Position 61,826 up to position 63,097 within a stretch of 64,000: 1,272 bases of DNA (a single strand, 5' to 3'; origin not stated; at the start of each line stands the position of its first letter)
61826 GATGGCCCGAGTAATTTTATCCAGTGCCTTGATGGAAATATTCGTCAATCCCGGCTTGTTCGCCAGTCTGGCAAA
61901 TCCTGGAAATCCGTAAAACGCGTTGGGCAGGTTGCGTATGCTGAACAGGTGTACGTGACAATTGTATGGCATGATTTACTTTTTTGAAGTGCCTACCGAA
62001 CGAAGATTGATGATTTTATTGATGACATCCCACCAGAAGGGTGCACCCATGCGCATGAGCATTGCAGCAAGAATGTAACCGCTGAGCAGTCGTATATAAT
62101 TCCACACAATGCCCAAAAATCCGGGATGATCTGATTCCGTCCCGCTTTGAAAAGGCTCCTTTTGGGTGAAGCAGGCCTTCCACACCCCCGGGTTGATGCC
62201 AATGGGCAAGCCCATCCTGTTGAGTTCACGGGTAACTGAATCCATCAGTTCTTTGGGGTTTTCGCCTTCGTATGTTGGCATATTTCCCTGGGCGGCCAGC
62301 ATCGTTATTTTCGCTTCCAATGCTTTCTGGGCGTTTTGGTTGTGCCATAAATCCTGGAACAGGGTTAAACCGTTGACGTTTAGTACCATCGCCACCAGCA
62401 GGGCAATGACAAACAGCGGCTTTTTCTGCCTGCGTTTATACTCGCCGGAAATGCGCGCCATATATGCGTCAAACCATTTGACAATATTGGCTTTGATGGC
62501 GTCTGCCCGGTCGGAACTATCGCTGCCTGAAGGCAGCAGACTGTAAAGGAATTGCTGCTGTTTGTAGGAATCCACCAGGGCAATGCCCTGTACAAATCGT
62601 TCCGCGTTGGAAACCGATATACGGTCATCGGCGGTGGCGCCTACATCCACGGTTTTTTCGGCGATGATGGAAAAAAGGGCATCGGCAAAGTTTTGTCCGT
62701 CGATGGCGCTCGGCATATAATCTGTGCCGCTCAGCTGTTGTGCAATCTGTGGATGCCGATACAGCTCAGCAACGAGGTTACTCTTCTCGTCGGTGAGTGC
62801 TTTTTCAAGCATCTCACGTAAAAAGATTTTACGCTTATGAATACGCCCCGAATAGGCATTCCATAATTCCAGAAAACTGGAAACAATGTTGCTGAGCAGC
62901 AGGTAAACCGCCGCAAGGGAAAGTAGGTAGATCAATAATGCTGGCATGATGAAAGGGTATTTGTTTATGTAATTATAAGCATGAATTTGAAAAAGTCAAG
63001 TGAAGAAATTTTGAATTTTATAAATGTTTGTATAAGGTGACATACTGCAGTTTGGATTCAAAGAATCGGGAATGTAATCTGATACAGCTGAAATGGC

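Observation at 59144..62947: Self-contained three-gene cassette of unknown function: 3-TM membrane protein + Amidohydro_2-like hydrolase + expanded M19-dipeptidase-like hydrolase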

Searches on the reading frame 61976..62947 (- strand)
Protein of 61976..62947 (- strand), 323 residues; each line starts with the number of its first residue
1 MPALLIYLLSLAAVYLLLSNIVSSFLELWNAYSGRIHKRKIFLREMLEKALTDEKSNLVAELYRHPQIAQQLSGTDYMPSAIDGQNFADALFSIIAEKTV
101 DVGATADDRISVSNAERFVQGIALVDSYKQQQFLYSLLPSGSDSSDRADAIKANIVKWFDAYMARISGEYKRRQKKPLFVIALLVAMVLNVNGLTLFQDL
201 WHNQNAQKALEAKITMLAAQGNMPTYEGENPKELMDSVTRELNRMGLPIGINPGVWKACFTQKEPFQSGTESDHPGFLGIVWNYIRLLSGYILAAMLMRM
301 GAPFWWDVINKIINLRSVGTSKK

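Call 3: search_protein_families(library=pfam, proteins=[window:61976-62947:-], max_evalue=1)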
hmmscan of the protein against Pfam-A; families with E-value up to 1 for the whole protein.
window:61976-62947:- (323 aa): 0 families

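Call 4: search_protein_families(library=padloc, proteins=[window:61976-62947:-], max_evalue=1)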
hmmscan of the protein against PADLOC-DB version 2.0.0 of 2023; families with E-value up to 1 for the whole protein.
window:61976-62947:- (323 aa): 0 families

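Call 5: search_protein_families(library=ncbifam, proteins=[window:61976-62947:-], max_evalue=1)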
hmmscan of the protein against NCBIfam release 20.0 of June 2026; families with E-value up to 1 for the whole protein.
window:61976-62947:- (323 aa): 1 family
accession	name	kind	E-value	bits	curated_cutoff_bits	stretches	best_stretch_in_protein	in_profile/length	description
NF010008.0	PRK13481.1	equivalog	0.075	12.3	270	1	156-226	20-91/269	glycosyltransferase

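Call 6: find_homologous_proteins(query=window:61976-62947:-)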
Query window:61976-62947:- (323 aa): 88 proteins with E <= 0.001 among 3752 candidates.
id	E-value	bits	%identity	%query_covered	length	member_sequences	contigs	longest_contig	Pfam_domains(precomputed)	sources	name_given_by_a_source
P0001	2.3e-208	708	98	100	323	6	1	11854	-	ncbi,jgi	jgi:hypothetical protein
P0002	7.1e-190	648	90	100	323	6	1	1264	-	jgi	jgi:hypothetical protein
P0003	3.5e-130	451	63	100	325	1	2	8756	-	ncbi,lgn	-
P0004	9.7e-130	450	63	100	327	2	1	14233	-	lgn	-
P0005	7.9e-128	444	62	100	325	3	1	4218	-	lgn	-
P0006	4.0e-126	438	60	100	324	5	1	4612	-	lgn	-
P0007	5.1e-104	366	54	99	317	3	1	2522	-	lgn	-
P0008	1.1e-21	95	28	96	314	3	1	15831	-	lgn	-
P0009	1.2e-20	92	29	98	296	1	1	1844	-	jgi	jgi:hypothetical protein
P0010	1.3e-20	92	27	98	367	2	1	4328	-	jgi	jgi:hypothetical protein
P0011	4.3e-20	90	28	94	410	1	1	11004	-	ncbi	ncbi:MAG: hypothetical protein ABI625_07555 [bacterium]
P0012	1.3e-19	88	25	93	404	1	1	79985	-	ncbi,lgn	-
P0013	1.5e-19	88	25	80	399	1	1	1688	-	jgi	-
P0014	1.9e-19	88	28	95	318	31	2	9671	-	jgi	-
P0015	2.6e-19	87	29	96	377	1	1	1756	-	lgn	-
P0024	3.3e-16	77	26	94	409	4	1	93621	-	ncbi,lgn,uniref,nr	ncbi:hypothetical protein [Mucilaginibacter sp.]|uniref:hypothetical protein n=1 Tax=Mucilaginibacte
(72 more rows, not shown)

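Call 10: find_encoding_contigs(protein=P0024, flank=6000, max_places=2)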
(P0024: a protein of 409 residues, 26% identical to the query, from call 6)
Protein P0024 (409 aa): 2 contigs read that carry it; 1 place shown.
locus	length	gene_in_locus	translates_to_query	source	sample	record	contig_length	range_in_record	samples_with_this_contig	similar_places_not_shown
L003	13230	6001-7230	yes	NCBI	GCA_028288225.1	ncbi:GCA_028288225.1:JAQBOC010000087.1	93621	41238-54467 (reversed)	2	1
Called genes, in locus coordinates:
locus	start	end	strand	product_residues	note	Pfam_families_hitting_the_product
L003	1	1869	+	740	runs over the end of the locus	PF00535:Glycos_transf_2, PF13578:Methyltransf_24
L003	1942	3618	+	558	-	PF13699:eCIS_core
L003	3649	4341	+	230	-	-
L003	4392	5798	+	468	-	PF13699:eCIS_core, PF00691:OmpA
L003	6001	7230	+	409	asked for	-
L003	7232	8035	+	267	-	PF01510:Amidase_2, PF01471:PG_binding_1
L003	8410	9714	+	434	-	PF01734:Patatin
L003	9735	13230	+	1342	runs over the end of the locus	PF02743:dCache_1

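Call 13: find_encoding_contigs(protein=P0004, flank=7000, max_places=2)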
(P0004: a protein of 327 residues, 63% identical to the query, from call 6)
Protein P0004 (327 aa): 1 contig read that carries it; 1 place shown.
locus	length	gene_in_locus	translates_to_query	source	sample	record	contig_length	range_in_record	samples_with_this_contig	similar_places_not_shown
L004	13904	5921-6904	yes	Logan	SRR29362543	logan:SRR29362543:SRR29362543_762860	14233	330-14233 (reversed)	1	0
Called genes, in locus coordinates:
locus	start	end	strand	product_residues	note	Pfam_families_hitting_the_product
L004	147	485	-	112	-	PF09827:CRISPR_Cas2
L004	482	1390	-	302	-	PF01867:Cas_Cas1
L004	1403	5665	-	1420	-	PF16593:Cas9-BH, PF13395:HNH_4, PF18541:RuvC_III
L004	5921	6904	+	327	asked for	-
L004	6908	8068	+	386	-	PF04909:Amidohydro_2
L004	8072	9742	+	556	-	-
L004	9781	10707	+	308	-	PF03308:MeaB, PF00009:GTP_EFTU (faint), PF02492:cobW (faint)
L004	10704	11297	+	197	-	PF03358:FMN_red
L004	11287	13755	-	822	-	PF24595:DUF7619, PF18962:Por_Secre_tail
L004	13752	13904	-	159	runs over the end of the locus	?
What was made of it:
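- The cassette sits beside Cas9-Cas1-Cas2 in L004 (call 13).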

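Call 15: find_encoding_contigs(protein=P0008, flank=7000, max_places=2)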
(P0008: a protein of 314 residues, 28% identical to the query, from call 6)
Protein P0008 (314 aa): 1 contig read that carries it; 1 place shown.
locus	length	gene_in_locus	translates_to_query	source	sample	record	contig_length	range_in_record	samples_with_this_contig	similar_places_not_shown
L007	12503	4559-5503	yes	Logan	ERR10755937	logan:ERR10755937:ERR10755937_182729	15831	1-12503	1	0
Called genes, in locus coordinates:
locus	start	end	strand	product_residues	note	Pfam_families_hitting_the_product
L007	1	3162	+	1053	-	?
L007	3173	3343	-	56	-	-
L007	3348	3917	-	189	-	-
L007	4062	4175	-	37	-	-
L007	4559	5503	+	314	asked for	-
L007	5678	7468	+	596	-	PF12770:CHAT, PF01364:Peptidase_C25 (weak)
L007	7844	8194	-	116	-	-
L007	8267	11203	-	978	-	PF00069:Pkinase, PF07714:PK_Tyr_Ser-Thr, PF00515:TPR_1 (weak), PF13424:TPR_12, PF13414:TPR_11, PF13432:TPR_16, PF14559:TPR_19, PF13424:TPR_12, +15 more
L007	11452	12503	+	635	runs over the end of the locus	PF00498:FHA, PF00158:Sigma54_activat, PF14532:Sigma54_activ_2, PF00004:AAA (faint), PF25601:AAA_lid_14, PF02954:HTH_8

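Call 17: find_related_loci(query=A1, collection=genome_contigs, flank=6000)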
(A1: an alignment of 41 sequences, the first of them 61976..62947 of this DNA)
Query A1 (323 aa) in genome_contigs; peptide patterns used: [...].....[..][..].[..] (x = any residue, [..] = any of these).
600 stretches matched a pattern (row limit reached: there are more); 570 encode a relative of the query (tblastn E <= 1e-3); the best 80 are kept; 80 distinct loci.
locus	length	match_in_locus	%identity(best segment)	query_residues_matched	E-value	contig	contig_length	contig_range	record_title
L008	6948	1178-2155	29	1-319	2e-31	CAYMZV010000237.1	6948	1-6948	MAG TPA_asm: uncultured Chryseobacterium sp. isolate binchicken_co50_371 genome assembly, contig: NODE_15045_length_6948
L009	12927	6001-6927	29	4-318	6e-31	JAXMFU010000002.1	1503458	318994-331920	MAG: Candidatus Competibacteraceae bacterium isolate STL-PRO95 C1.169.fa-2, whole genome shotgun sequence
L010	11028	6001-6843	33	14-320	1e-30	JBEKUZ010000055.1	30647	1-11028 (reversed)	MAG: Thermodesulfobacteriota bacterium isolate SPRUCE 593 SPRUCE_593_55, whole genome shotgun sequence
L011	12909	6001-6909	30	9-317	4e-29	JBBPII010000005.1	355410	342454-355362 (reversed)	MAG: Candidatus Gilichinskyi gelida isolate BPF1-10-12_bin_2 NODE_5_length_355410_cov_37.979224, whole genome shotgun se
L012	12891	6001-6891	29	14-318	4e-27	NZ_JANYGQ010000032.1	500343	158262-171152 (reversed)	MAG: Mucilaginibacter sp. isolate 341R_metabinner_5 341R_k141_360260, whole genome shotgun sequence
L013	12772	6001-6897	28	9-323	1e-26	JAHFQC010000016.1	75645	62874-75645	MAG: Alphaproteobacteria bacterium isolate nzgw541 NODE_129_length_75646_cov_3.627514, whole genome shotgun sequence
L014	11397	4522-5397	31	3-318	1e-25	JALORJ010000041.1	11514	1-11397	MAG: Burkholderiales bacterium isolate Prado178 scaffold_10531, whole genome shotgun sequence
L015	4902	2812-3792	29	14-317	6e-26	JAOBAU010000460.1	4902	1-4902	MAG: Acidobacteria bacterium isolate RYN_27 scaffold_2634140, whole genome shotgun sequence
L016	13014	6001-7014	27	1-319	2e-25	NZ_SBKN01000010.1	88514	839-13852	Flavobacterium stagni strain WWJ-16 NODE_10_length_88514_cov_136, whole genome shotgun sequence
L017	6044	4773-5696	30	9-321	5e-25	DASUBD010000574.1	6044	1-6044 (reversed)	MAG TPA_asm: Candidatus Angelobacter sp. isolate SMAG_U2512 k141_352939, whole genome shotgun sequence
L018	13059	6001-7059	27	1-320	5e-25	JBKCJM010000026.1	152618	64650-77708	MAG: Cyclobacteriaceae bacterium isolate samp_506_metabat2_24 samp_506_495616, whole genome shotgun sequence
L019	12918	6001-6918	26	3-318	2e-26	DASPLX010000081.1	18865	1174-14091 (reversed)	MAG TPA_asm: Paucimonas sp. isolate SMAG_U12076 k141_272690, whole genome shotgun sequence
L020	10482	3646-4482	28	9-319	2e-24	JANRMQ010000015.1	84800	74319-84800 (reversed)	MAG: Nitrospira sp. isolate NOB03 NOB03_15, whole genome shotgun sequence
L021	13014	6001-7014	29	3-323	3e-24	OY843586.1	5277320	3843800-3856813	MAG: Acidobacteriaceae bacterium isolate 6f8c9a11-1c30-45b4-a4a5-28695f68a2e2 genome assembly, chromosome: 1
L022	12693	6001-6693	32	57-319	7e-24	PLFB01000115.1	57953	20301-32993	MAG: Acetobacteraceae bacterium isolate bog_899 73.20110800_S3S.20_contig_3787, whole genome shotgun sequence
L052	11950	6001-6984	28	8-319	3e-21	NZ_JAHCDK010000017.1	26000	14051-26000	Flavobacterium sp. CYK-55 contig00017, whole genome shotgun sequence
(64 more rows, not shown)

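Call 22: search_protein_families(library=pfam, alignment_id=A2, max_evalue=0.001)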
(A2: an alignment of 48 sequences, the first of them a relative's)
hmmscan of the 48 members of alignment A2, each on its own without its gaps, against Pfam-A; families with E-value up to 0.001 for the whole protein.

A. member 1, L003:7232-8032:+ (267 aa): 2 families
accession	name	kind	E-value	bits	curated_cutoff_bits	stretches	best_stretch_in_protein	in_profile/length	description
PF01510.30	Amidase_2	-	3.7e-16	60.1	26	1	35-166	4-130/131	N-acetylmuramoyl-L-alanine amidase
PF01471.23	PG_binding_1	-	8.8e-11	42.3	23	1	220-261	7-54/57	Putative peptidoglycan binding domain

B. families by the number of members that match (of 48 scanned): 37 families (the first 25 are shown)
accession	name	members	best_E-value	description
PF01471.23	PG_binding_1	8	6.7e-14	Putative peptidoglycan binding domain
PF04909.20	Amidohydro_2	7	1e-22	Amidohydrolase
PF01510.30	Amidase_2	6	1.1e-17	N-acetylmuramoyl-L-alanine amidase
PF00082.27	Peptidase_S8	3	1.4e-27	Subtilase family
PF01734.28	Patatin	3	3.7e-12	Patatin-like phospholipase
PF09994.14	T6SS_Tle1-like_cat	2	7.4e-78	T6SS, Phospholipase effector Tle1-like, catalytic domain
PF09286.16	Pro-kuma_activ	2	2.8e-16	Pro-kumamolisin, activation domain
PF13539.11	Peptidase_M15_4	2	8.1e-16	D-alanyl-D-alanine carboxypeptidase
PF07168.17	Ureide_permease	2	3.6e-15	Ureide permease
PF09374.15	PG_binding_3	2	2.5e-05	Predicted Peptidoglycan domain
PF01653.23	DNA_ligase_aden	1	4.8e-91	NAD-dependent DNA ligase adenylation domain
PF00719.24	Pyrophosphatase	1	5.3e-41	Inorganic pyrophosphatase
PF00296.26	Bac_luciferase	1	1e-39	Luciferase-like monooxygenase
PF03120.22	DNA_ligase_OB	1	1.7e-35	NAD-dependent DNA ligase OB-fold domain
PF00959.24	Phage_lysozyme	1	1.2e-29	Phage lysozyme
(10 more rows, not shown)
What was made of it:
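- (3) Of 48 genes immediately downstream of A-family genes: PG_binding_1 8, Amidohydro_2 7, Amidase_2 6, S8 3, patatin 3, Tle1-like 2, M15_4 2, PG_binding_3 2, and phage-type lysozyme, CHAT and Pycsar-type TIR 1 each (call 22). The partner set includes classic defence effectors: Pycsar-type TIR, CHAT, patatin and S8 (call 22).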

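Call 34: predict_structure(alignment_id=A1)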
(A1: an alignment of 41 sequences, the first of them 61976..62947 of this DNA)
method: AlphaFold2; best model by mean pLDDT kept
length: 323 residues; sequences in the alignment: 41
mean_pLDDT: 90.0   pTM: 0.82
mean pLDDT of the five models: 90.0, 89.1, 88.0, 86.4, 86.3
residues with pLDDT >= 90: 216; 70-90: 94; 50-70: 13; < 50: 0
segments of 3 or more residues with pLDDT < 50: none
pLDDT, mean of each block of 10 residues (from residue 1): 90 94 91 82 95 91 94 78 96 95 88 94 96 96 86 98 95 94 94 93 92 89 74 83 82 84 82 90 95 97 93 88 60
secondary structure, 60 per line:
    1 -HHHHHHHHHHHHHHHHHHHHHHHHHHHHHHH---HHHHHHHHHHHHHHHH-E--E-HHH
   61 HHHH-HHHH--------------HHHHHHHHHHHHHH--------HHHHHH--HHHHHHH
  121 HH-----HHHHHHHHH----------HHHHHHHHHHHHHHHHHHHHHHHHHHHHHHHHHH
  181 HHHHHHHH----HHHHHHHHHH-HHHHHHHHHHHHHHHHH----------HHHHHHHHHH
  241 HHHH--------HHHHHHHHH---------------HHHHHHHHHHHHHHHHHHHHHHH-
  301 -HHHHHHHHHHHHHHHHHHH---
elements in order: H2-32 H36-51 H58-64 H66-69 H84-97 H106-111 H114-122 H128-136 H147-188 H193-202 H204-220 H231-244 H253-261 H277-299 H302-320

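Call 37: fold_search(model_id=the predicted structure, library=pdb)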
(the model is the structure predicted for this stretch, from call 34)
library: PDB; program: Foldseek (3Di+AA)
matches with E <= 10: 216; with E <= 0.001: 0
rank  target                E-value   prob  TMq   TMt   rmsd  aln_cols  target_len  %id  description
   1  3ukm_A                2.5e-01  0.09  0.11  0.13  25.3       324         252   14  Crystal structure of the human two pore domain potassium ion channel K2P1 (TWIK-1) (released 2012-02-08)
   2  4doj_C                9.1e-01  0.07  0.14  0.10  27.1       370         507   11  Crystal structure of BetP in outward-facing conformation (released 2012-06-06)
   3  7qji_A                1.0e+00  0.06  0.14  0.12  25.4       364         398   12  X-Ray Structure of apo-EleNRMT in complex with two Nanobodies at 4.1A (released 2022-02-02)
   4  7qia_A                1.0e+00  0.06  0.14  0.12  25.4       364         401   12  Structure of apo-EleNRMT in complex with two nanobodies at 3.5A (released 2021-12-29)
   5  6up7_R                1.3e+00  0.04  0.12  0.12  26.7       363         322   11  neurotensin receptor and arrestin2 complex (released 2020-02-26)
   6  3o8j_A                1.3e+00  0.05  0.14  0.12  24.4       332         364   11  Crystal structure of 2-methylcitrate synthase (PrpC) from Salmonella typhimurium (released 2011-04-13)
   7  9p84_R                1.3e+00  0.04  0.12  0.12  26.3       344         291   11  NTSR1-Gi-NTS(8-13) GTP-Bound Complex in the Non-Canonical, AHD Closed State (NC-Closed-GTP) (released 2026-03-25)
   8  8yg4_R                1.4e+00  0.04  0.11  0.12  27.4       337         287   12  A cryo-EM structure of LA-PTH-R1-PTH1R-Gs complex structure (released 2025-09-03)
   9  1w9c_A                1.6e+00  0.03  0.11  0.11  26.9       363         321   10  Proteolytic fragment of CRM1 spanning six C-terminal HEAT repeats (released 2004-12-03)
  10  8hao_R                1.7e+00  0.04  0.12  0.11  26.4       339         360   12  Human parathyroid hormone receptor-1 dimer (released 2022-12-21)
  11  4tql_B                1.8e+00  0.08  0.15  0.19  26.1       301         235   11  Computationally designed three helix bundle (released 2014-10-15)
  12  7p3r_B                1.9e+00  0.02  0.11  0.10  34.6       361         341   12  Helical structure of the toxin MakA from Vibrio cholera (released 2022-02-23)
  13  8hao_I                2.0e+00  0.04  0.12  0.11  26.4       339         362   12  Human parathyroid hormone receptor-1 dimer (released 2022-12-21)
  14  8ha0_R                2.1e+00  0.05  0.13  0.12  26.5       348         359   10  Molecular recognition of two endogenous hormones by the human parathyroid hormone receptor-1 (released 2022-12-21)
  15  1bhd_A                2.2e+00  0.13  0.13  0.26   9.6       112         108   16  SECOND CALPONIN HOMOLOGY DOMAIN FROM UTROPHIN (released 1999-01-13)
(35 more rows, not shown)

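Call 41: fold_search(model_id=the predicted structure, library=viral)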
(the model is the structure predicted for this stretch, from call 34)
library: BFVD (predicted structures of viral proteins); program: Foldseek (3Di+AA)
matches with E <= 10: 178; with E <= 0.001: 0
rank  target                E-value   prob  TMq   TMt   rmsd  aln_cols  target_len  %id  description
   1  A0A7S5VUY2            5.1e-01  0.09  0.14  0.08  23.8       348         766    9  (no name in the UniProt tables at hand)
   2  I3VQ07                8.4e-01  0.10  0.16  0.11  17.1       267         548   10  B32 [miniopterid betaherpesvirus 1]
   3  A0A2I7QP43            8.4e-01  0.06  0.13  0.07  32.0       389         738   12  (no name in the UniProt tables at hand)
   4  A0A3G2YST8            9.6e-01  0.11  0.14  0.19  27.5       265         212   12  Putative ORF3 protein [Genomoviridae sp.]
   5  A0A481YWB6            1.1e+00  0.05  0.12  0.07  22.0       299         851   14  DUF4326 domain-containing protein [Marseillevirus LCMAC103]
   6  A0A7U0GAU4            1.1e+00  0.06  0.13  0.12  29.1       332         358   11  (no name in the UniProt tables at hand)
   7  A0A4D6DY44            1.3e+00  0.06  0.13  0.15  26.6       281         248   15  Uncharacterized protein [Edwardsiella phage pEt-SU]
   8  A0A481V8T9            1.4e+00  0.08  0.10  0.17  19.1       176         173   12  Uncharacterized protein [Trichoplusia ni single nucleopolyhedrovirus]
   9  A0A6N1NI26            1.5e+00  0.06  0.15  0.08  22.1       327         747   13  Putative ORFan [Tupanvirus deep ocean]
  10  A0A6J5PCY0            1.5e+00  0.05  0.13  0.06  23.0       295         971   14  Uncharacterized protein [uncultured Caudovirales phage]
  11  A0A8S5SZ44            1.7e+00  0.07  0.13  0.09  17.5       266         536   15  Replication associated protein [Microviridae sp. ctZPT1]
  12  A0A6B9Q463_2          1.7e+00  0.04  0.14  0.07  22.6       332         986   10  RNA-directed RNA polymerase [Plasmopara viticola lesion associated mononegaambi virus 8]
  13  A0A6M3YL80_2          1.7e+00  0.03  0.12  0.04  40.5       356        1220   15  (no name in the UniProt tables at hand)
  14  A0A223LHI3            1.8e+00  0.06  0.14  0.15  22.3       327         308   12  Uncharacterized protein [Erwinia phage vB_EamM_RisingSun]
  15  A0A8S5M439            1.8e+00  0.04  0.12  0.05  31.1       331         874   13  Tail tape measure protein [Siphoviridae sp. ct3b712]
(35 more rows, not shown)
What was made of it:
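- Tried and rejected: A resembling any solved or viral predicted structure: nothing below E 0.25 (calls 37, 41).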

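Call 49: search_protein_families(library=pfam, alignment_id=A6, max_evalue=0.001)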
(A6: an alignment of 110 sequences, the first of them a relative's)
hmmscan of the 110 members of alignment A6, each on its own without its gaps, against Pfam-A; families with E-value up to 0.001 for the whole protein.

A. member 1, L003:7-1866:+ (620 aa): 1 family
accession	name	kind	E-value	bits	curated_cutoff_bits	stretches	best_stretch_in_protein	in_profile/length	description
PF13578.12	Methyltransf_24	-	3.4e-19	70.1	26.3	1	467-585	1-105/105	Methyltransferase domain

B. families by the number of members that match (of 110 scanned): 143 families (the first 25 are shown)
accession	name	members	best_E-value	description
PF13676.11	TIR_2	4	1.8e-23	TIR domain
PF02518.31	HATPase_c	3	3.9e-35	Histidine kinase-, DNA gyrase B-, and HSP90-like ATPase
PF00072.30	Response_reg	3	2.6e-23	Response regulator receiver domain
PF13649.12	Methyltransf_25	3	2e-16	Methyltransferase domain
PF08937.16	ThsB_TIR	3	3.4e-13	Thoeris protein ThsB, TIR-like domain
PF13581.12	HATPase_c_2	3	1.1e-06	Histidine kinase-like ATPase domain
PF13699.11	eCIS_core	2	1.3e-31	eCIS core domain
PF04055.27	Radical_SAM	2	1.4e-28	Radical SAM superfamily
PF13847.12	Methyltransf_31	2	1.2e-15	Methyltransferase domain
PF08241.18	Methyltransf_11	2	4.9e-12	Methyltransferase domain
PF05175.20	MTS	2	1.3e-10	Methyltransferase small domain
PF07730.19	HisKA_3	2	7.8e-10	Histidine kinase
PF13401.12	AAA_22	2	4.8e-05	AAA domain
PF12146.15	Hydrolase_4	2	9.7e-05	Serine aminopeptidase, S33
PF03848.20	TehB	2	0.00028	Tellurite resistance protein TehB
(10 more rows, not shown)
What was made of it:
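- TIR_2 and ThsB-like TIR genes recur near A plus PG-hydrolase loci (call 49).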

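Call 55: find_related_loci(query=A1, collection=viral_contigs, flank=8000)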
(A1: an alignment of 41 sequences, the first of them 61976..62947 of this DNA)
Query A1 (323 aa) in viral_contigs; peptide patterns used: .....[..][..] (x = any residue, [..] = any of these).
14 stretches matched a pattern; 3 encode a relative of the query (tblastn E <= 1e-3); 3 distinct loci.
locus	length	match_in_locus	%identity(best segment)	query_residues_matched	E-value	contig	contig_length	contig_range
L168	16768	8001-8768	25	14-319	2e-16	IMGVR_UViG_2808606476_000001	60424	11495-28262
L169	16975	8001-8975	22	9-322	9e-10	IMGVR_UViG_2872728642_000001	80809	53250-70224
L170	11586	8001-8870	30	113-319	1e-8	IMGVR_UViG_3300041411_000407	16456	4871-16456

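Call 56: search_dna_similar(query=P0024, collection=phages, mode=protein, max_evalue=0.001)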
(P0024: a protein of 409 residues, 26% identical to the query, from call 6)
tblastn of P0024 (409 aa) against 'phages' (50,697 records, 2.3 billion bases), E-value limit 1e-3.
No match.
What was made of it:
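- On Holins (class I; GTA_holin_3TM), gene A: 0 hits in 50,697 phage genomes, 3 in IMG/VR (calls 55, 56).
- Closest known: Phage and GTA holin-endolysin lysis cassettes. Different: The family is cellular: 0 hits in 50,697 phage genomes and 3 in 2.9 million viral contigs (calls 55, 56).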
